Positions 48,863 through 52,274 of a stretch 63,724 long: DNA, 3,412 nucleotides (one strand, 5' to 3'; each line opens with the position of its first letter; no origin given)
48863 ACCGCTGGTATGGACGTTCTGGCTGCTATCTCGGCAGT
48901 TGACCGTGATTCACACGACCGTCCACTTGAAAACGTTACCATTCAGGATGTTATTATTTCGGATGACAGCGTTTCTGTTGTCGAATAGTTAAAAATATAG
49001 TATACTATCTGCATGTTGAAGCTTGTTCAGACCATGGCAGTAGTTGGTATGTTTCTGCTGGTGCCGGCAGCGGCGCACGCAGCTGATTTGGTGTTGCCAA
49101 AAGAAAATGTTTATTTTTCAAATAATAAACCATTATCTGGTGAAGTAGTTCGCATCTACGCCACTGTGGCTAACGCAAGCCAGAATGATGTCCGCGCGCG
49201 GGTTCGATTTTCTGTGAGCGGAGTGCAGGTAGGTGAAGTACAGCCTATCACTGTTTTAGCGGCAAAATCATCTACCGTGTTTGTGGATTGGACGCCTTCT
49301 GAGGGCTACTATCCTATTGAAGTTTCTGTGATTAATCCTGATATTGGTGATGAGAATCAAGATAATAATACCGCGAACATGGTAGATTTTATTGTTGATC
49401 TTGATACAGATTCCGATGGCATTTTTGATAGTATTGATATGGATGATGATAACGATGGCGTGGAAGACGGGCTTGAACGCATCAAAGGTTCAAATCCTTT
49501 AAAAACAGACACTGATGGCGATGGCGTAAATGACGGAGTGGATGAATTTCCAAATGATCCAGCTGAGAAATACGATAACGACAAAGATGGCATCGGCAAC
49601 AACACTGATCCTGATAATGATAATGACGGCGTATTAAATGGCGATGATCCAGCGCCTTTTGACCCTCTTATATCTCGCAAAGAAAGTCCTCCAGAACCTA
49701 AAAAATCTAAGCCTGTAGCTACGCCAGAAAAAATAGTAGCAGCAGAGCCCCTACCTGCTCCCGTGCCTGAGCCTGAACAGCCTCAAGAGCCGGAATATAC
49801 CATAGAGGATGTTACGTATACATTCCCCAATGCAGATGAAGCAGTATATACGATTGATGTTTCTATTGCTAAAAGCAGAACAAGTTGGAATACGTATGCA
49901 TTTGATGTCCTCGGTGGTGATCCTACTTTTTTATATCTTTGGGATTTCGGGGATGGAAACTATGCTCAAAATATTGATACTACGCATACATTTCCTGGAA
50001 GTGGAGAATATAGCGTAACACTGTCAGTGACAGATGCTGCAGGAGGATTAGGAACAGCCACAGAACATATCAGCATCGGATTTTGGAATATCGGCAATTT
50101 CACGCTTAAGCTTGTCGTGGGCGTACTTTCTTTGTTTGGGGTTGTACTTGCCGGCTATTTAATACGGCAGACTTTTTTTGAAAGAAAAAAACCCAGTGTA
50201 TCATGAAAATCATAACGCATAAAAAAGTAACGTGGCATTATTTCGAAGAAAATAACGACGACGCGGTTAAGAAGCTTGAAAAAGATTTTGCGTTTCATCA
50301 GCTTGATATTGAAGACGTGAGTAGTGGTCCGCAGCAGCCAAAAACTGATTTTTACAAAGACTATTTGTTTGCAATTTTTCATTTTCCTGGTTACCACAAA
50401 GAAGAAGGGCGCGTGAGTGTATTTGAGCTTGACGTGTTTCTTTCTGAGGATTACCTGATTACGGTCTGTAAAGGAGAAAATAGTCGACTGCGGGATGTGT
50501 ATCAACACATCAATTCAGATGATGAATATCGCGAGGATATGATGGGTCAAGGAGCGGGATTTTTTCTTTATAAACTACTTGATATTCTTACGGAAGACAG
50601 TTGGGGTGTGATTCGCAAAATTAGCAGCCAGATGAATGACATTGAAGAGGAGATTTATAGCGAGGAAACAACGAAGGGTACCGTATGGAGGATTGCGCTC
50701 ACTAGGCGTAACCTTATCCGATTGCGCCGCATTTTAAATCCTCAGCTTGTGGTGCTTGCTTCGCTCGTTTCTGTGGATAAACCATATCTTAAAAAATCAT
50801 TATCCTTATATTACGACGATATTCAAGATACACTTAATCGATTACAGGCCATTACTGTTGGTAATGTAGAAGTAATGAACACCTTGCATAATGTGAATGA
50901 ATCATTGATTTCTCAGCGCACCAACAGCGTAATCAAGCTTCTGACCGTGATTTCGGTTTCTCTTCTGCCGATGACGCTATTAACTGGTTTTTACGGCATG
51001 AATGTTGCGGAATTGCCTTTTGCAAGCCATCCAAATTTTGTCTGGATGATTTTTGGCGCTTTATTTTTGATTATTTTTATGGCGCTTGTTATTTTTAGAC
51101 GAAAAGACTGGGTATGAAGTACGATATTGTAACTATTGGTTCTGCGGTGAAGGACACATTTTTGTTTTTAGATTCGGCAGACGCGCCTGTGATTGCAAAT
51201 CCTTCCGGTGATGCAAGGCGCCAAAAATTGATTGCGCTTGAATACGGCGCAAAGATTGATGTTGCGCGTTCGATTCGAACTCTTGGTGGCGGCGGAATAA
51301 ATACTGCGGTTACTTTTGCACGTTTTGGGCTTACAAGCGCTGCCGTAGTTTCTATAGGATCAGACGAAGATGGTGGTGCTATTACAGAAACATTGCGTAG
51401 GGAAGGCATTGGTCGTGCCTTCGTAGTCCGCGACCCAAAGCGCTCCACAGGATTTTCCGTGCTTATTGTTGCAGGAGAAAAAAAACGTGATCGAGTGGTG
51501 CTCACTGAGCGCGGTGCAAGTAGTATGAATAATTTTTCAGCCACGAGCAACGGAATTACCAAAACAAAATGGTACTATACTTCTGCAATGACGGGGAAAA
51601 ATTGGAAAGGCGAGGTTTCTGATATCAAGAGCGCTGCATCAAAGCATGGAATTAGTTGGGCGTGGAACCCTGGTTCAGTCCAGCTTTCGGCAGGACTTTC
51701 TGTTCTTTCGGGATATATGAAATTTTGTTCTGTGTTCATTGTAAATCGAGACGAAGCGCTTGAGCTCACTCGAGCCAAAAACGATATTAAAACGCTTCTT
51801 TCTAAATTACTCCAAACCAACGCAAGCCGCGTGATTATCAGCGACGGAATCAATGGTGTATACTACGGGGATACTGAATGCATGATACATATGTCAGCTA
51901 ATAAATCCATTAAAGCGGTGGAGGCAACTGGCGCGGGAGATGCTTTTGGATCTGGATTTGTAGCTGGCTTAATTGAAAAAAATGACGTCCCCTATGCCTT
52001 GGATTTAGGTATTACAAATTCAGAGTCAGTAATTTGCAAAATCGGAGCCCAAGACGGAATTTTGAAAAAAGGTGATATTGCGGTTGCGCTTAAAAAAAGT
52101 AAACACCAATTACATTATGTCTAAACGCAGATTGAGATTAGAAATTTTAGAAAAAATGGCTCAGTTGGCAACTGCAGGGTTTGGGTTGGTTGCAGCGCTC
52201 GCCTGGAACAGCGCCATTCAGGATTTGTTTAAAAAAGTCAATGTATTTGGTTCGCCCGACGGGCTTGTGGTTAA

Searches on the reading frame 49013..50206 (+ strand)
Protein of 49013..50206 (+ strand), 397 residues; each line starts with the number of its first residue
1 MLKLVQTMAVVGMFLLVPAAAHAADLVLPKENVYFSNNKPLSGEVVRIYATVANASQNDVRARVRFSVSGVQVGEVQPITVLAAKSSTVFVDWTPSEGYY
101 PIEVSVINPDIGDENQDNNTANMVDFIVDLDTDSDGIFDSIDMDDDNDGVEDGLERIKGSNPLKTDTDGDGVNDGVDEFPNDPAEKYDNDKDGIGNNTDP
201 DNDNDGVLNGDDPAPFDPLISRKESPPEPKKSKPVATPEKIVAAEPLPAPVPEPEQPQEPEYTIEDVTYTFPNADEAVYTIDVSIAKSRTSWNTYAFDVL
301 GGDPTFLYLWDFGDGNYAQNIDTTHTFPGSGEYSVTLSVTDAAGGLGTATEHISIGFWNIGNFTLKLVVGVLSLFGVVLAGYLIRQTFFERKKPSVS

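Call 91: search_protein_families(library=pfam, max_evalue=0.00001, proteins=[window:49013-50206:+])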
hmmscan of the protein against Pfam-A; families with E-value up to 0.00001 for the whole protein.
window:49013-50206:+ (397 aa): 2 families
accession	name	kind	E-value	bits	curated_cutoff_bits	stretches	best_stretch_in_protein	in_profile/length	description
PF18911.6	PKD_4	-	6.9e-12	45.7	27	1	304-352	33-82/85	PKD domain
PF00801.26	PKD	-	3e-09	37.2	23.5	1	305-350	29-76/80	PKD domain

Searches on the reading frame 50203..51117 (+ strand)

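Call 91: search_protein_families(library=pfam, max_evalue=0.00001, proteins=[window:50203-51117:+])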
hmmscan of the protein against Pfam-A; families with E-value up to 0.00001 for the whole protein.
window:50203-51117:+ (304 aa): 1 family
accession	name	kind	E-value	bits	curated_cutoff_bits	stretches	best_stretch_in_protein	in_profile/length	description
PF01544.23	CorA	-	4.1e-60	204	27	1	7-300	2-292/292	CorA-like Mg2+ transporter protein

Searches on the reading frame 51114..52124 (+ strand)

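Call 91: search_protein_families(library=pfam, max_evalue=0.00001, proteins=[window:51114-52124:+])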
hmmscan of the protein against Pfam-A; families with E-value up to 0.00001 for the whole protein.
window:51114-52124:+ (336 aa): 1 family
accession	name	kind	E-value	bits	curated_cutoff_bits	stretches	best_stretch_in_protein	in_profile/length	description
PF00294.29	PfkB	-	3e-33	115.9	25.8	1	46-315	24-298/302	pfkB family carbohydrate kinase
